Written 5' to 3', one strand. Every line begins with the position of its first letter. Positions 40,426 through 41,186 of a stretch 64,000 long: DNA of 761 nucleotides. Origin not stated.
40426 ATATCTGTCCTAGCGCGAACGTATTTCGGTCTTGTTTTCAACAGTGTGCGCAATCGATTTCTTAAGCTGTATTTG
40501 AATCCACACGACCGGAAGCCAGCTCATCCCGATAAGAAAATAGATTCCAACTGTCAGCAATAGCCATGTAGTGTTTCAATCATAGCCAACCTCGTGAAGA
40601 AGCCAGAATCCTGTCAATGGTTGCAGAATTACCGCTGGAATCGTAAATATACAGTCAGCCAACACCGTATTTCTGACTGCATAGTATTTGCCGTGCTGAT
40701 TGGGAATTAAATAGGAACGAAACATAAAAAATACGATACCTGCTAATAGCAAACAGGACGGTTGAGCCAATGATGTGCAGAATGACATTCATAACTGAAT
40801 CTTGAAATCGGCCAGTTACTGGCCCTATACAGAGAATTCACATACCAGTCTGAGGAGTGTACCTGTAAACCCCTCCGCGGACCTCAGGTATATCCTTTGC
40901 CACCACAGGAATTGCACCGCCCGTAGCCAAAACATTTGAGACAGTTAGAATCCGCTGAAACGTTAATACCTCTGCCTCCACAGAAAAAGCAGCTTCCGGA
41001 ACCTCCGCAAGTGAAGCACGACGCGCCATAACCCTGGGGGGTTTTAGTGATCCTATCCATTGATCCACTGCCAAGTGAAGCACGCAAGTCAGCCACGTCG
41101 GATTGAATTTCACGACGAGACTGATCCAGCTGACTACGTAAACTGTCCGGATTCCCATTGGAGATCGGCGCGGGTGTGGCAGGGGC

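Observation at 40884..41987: Cytoplasmic papain-like C1 peptidase fused to a DnaJ-type CxxCxGxG zinc finger, with a paralog 5 kb away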

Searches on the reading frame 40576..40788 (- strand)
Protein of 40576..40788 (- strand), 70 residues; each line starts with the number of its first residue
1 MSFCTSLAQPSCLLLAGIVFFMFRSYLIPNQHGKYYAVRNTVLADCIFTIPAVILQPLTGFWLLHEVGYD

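Call 20: search_protein_families(library=pfam, proteins=[window:40576-40788:-], max_evalue=0.1)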
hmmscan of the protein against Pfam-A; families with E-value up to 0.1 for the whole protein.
window:40576-40788:- (70 aa): 2 families
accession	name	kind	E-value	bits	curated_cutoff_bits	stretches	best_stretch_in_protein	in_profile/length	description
PF10027.14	DUF2269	-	3.8e-11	43.7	28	1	15-69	18-72/150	Predicted integral membrane protein (DUF2269)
PF20064.4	DUF6463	-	0.093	13.1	26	0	14-64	54-105/119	Family of unknown function (DUF6463)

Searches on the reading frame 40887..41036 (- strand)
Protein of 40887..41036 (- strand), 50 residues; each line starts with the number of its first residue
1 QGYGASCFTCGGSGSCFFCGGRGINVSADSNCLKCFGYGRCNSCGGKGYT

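Call 29: search_protein_families(library=pfam, proteins=[window:40887-41036:-], max_evalue=1)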
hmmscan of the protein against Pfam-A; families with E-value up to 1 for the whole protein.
seq(50 aa): 1 family
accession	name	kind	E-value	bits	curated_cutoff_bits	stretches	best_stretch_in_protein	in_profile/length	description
PF25433.1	DUF7895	-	0.36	11.7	27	0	6-26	4-24/75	Domain of unknown function (DUF7895)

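Call 30: search_solved_structures(query=A2, max_evalue=10, show_alignments=3)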
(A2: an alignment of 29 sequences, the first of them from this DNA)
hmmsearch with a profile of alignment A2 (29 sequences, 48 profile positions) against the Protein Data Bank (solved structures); distinct sequences matched with E-value up to 10: 34.
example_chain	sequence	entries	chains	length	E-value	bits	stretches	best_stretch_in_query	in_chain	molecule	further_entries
1exk_A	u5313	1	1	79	8e-07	32.2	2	15-38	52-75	DNAJ PROTEIN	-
7r1o_AAA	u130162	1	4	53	0.0014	21.8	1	15-46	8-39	Sequestosome-1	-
6mj7_A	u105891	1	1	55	0.0015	21.7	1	15-46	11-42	Sequestosome-1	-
6khz_A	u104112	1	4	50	0.0015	21.7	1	15-46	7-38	Sequestosome-1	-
6miu_A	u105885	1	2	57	0.0016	21.6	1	15-46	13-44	Sequestosome-1, Arg-Glu peptide chimera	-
6ekb_A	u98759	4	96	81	0.0023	21.1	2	5-25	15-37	DnaJ/Hsp40 cysteine-rich domain superfamily protein | Protein BUNDLE SHEATH DEFECTIVE 2, chloroplastic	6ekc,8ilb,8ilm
5ypa_A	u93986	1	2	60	0.0025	21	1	15-46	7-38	78 kDa glucose-regulated protein,Sequestosome-1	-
5yp8_A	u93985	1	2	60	0.0025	21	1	15-46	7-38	78 kDa glucose-regulated protein,Sequestosome-1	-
5ypb_A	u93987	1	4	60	0.0025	21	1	15-46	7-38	78 kDa glucose-regulated protein,Sequestosome-1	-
5ype_A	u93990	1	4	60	0.0025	21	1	15-46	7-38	78 kDa glucose-regulated protein,Sequestosome-1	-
5ypc_A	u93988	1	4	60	0.0025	21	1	15-46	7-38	78 kDa glucose-regulated protein,Sequestosome-1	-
5yph_A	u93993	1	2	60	0.0025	21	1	15-46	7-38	78 kDa glucose-regulated protein,Sequestosome-1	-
5ypf_A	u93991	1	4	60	0.0025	21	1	15-46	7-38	78 kDa glucose-regulated protein,Sequestosome-1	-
5ypg_A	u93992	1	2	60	0.0025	21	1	15-46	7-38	78 kDa glucose-regulated protein,Sequestosome-1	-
5yp7_A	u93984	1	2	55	0.0043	20.3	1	15-46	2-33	Sequestosome-1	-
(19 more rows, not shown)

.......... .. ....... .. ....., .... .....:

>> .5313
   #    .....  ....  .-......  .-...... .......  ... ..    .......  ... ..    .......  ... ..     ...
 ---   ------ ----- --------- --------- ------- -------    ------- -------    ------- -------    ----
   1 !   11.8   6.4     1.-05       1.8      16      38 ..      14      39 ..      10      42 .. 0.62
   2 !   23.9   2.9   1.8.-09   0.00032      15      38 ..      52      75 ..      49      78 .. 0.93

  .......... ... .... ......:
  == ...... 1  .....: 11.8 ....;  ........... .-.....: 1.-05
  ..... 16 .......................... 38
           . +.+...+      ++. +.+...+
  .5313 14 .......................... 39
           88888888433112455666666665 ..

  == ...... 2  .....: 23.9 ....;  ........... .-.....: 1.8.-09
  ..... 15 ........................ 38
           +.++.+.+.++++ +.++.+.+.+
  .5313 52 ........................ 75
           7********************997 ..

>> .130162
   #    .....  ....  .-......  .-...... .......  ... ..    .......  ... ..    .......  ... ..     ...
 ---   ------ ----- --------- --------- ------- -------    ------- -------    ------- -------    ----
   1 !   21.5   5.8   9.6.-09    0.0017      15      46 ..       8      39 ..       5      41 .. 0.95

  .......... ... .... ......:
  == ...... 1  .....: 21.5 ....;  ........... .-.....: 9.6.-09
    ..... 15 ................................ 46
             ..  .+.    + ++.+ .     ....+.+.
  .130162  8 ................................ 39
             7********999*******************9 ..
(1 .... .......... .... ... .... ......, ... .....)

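Call 60: search_protein_representatives(alignment_id=A2)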
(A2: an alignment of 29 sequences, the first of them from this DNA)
Query: 29 sequences, 48 profile positions. Proteins with E-value up to 0.001 (for the whole library): 4092; up to 1e-10: 232; up to 1e-30: 3. The best 150 are listed.
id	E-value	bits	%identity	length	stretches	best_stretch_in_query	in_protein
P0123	2.1e-40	152.6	-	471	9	4-48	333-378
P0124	8.1e-35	134.7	-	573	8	6-47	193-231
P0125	4.9e-32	125.8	-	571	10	5-46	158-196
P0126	9.3e-30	118.5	-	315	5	5-46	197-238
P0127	4.2e-29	116.4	-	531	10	5-48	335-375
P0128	6.3e-28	112.6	-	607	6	3-46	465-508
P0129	1.6e-25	104.9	-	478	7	4-47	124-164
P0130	4.0e-25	103.6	-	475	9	5-47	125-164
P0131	9.7e-25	102.4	-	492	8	4-48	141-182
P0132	4.2e-24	100.4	-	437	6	4-45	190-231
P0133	8.1e-24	99.5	-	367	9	5-47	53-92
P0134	2.2e-22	94.8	-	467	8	6-48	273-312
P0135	5.1e-22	93.7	-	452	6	4-47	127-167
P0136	1.6e-21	92.1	-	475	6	4-47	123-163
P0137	1.7e-21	92.0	-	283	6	5-46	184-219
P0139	2.0e-21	91.8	-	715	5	4-47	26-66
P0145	1.8e-19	85.6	-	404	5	4-47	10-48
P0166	3.3e-17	78.3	-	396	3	5-47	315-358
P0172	1.5e-16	76.2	-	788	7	5-47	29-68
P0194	1.8e-15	72.7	-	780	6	3-47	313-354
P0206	3.5e-15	71.8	-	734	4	5-45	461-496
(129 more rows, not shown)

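Call 61: predict_structure(alignment_id=A2)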
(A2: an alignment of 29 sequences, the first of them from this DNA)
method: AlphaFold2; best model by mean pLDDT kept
length: 50 residues; sequences in the alignment: 29
mean_pLDDT: 84.3   pTM: 0.55
mean pLDDT of the five models: 84.3, 83.3, 63.8, 62.1, 43.2
residues with pLDDT >= 90: 5; 70-90: 42; 50-70: 3; < 50: 0
segments of 3 or more residues with pLDDT < 50: none
pLDDT, mean of each block of 10 residues (from residue 1): 75 88 84 88 86
secondary structure, 60 per line:
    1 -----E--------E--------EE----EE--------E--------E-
elements in order:

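Call 64: search_protein_families(library=pfam, proteins=[P0123, P0124, P0128, P0139, P0145, P0166, P0172, P0194, P0206, P0137], max_evalue=0.001)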
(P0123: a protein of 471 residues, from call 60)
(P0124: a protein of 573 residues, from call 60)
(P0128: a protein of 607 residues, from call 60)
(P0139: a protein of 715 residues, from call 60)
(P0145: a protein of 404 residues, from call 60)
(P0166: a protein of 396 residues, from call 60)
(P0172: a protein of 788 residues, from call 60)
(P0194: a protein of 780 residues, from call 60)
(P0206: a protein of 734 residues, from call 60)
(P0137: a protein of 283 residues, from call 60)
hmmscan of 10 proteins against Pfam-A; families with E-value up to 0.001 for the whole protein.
P0123 (471 aa): 4 families
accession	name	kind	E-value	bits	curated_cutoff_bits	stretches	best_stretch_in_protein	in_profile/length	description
PF00684.25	DnaJ_CXXCXGXG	-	6.6e-15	55.6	32.7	0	264-319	1-65/65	DnaJ central domain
PF25433.1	DUF7895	-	2.1e-08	34.8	27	0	286-309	3-26/75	Domain of unknown function (DUF7895)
PF15777.11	Anti-TRAP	-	0.00012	22.4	32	0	403-435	12-42/59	Tryptophan RNA-binding attenuator protein inhibitory protein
PF25436.1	BSD2_CRD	-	0.00089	19.9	27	0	393-416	5-28/69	BSD2 cysteine rich domain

P0124 (573 aa): 4 families
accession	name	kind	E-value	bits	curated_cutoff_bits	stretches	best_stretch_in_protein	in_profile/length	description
PF25436.1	BSD2_CRD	-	3.3e-12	46.9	27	0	182-201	4-23/69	BSD2 cysteine rich domain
PF00684.25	DnaJ_CXXCXGXG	-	5e-09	36.7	32.7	0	234-286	1-65/65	DnaJ central domain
PF25433.1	DUF7895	-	9.5e-06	26.3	27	0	396-415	4-23/75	Domain of unknown function (DUF7895)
PF23733.2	GRXCR1-2_C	-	0.00013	22.2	26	0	406-423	1-18/47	GRXCR1/2, C-terminal domain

P0128 (607 aa): 2 families
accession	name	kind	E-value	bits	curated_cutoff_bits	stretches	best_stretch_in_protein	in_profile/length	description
PF13290.12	CHB_HEX_C_1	-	1.6e-14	54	22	2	160-217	8-64/67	Chitobiase/beta-hexosaminidase C-terminal domain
PF13287.12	Fn3_assoc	-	3.3e-13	50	23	2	164-219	1-55/59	Fn3 associated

P0139 (715 aa): 2 families
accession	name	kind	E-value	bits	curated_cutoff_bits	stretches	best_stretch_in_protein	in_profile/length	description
PF25436.1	BSD2_CRD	-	0.00011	22.7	27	0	78-98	5-25/69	BSD2 cysteine rich domain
PF00684.25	DnaJ_CXXCXGXG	-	0.00098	19.8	32.7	0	209-233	1-31/65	DnaJ central domain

P0145 (404 aa): 1 family
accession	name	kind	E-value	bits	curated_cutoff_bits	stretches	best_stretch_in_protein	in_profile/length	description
PF25433.1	DUF7895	-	0.0002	22.1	27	0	75-90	4-19/75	Domain of unknown function (DUF7895)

P0166 (396 aa): 17 families
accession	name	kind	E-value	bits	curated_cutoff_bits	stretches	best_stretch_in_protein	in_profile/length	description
PF07719.23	TPR_2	-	2.1e-20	71.5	27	1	229-261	2-34/34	Tetratricopeptide repeat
PF00515.34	TPR_1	-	3.8e-18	64.9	27.8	0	230-261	3-34/34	Tetratricopeptide repeat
PF13428.12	TPR_14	-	9.5e-16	57.2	23.5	1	228-264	1-37/44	Tetratricopeptide repeat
PF13432.12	TPR_16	-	1.7e-15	57.6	32.7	2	71-125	8-62/65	Tetratricopeptide repeat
PF14559.12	TPR_19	-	1.2e-14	54.8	25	1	215-262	12-59/68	Tetratricopeptide repeat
PF13181.12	TPR_8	-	4.1e-13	48.8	25.7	1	229-261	2-34/34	Tetratricopeptide repeat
PF13176.12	TPR_7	-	3.1e-10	39.7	27.9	0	64-87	3-28/36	Tetratricopeptide repeat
PF13424.12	TPR_12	-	3.3e-10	40.5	30.1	0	59-87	44-72/77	Tetratricopeptide repeat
PF12895.13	ANAPC3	-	2.7e-09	37.6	27.2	0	68-119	30-81/82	Anaphase-promoting complex, cyclosome, subunit 3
PF23914.1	TPR_CcmH_CycH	-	1.9e-08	34.8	42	1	221-270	43-92/158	Cytochrome c-type biogenesis protein H TPR domain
PF25433.1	DUF7895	-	7.1e-07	30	27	0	315-334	3-22/75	Domain of unknown function (DUF7895)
PF13431.12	TPR_17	-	1.9e-06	28.1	24.4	0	217-247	2-32/34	Tetratricopeptide repeat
PF14853.12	Fis1_TPR_C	-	1.4e-05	25.6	25.3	0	100-127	7-34/53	Fis1 C-terminal tetratricopeptide repeat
PF25062.1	ARM_TT21_N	-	0.00017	21.9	40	0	59-153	99-193/222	Tetratricopeptide repeat protein 21 N-terminal ARM repeat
PF13414.12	TPR_11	-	0.00024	21.1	26.8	0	237-261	3-27/42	TPR repeat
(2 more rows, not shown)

P0172 (788 aa): 0 families

P0194 (780 aa): 1 family
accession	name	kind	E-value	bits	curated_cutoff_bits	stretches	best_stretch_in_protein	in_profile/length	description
PF00684.25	DnaJ_CXXCXGXG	-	6.9e-05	23.5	32.7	0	346-404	1-65/65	DnaJ central domain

P0206 (734 aa): 3 families
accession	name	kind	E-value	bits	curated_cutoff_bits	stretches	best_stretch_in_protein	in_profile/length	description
PF08308.17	PEGA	-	2.7e-09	37.2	20.8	1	514-581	2-69/71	PEGA domain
PF00684.25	DnaJ_CXXCXGXG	-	4.4e-06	27.3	32.7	1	367-425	1-65/65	DnaJ central domain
PF13428.12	TPR_14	-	4.2e-05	24.3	23.5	0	145-184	2-41/44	Tetratricopeptide repeat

P0137 (283 aa): 3 families
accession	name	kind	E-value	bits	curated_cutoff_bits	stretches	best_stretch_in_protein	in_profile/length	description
PF13240.11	Zn_Ribbon_1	-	7.3e-07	29.2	25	1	8-27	2-21/23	zinc-ribbon domain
PF13248.11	Zn_ribbon_3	-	3.5e-05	23.5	27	1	8-26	5-23/26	zinc-ribbon domain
PF12773.13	DZR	-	0.00038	21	27.3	1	8-26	27-45/45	Double zinc ribbon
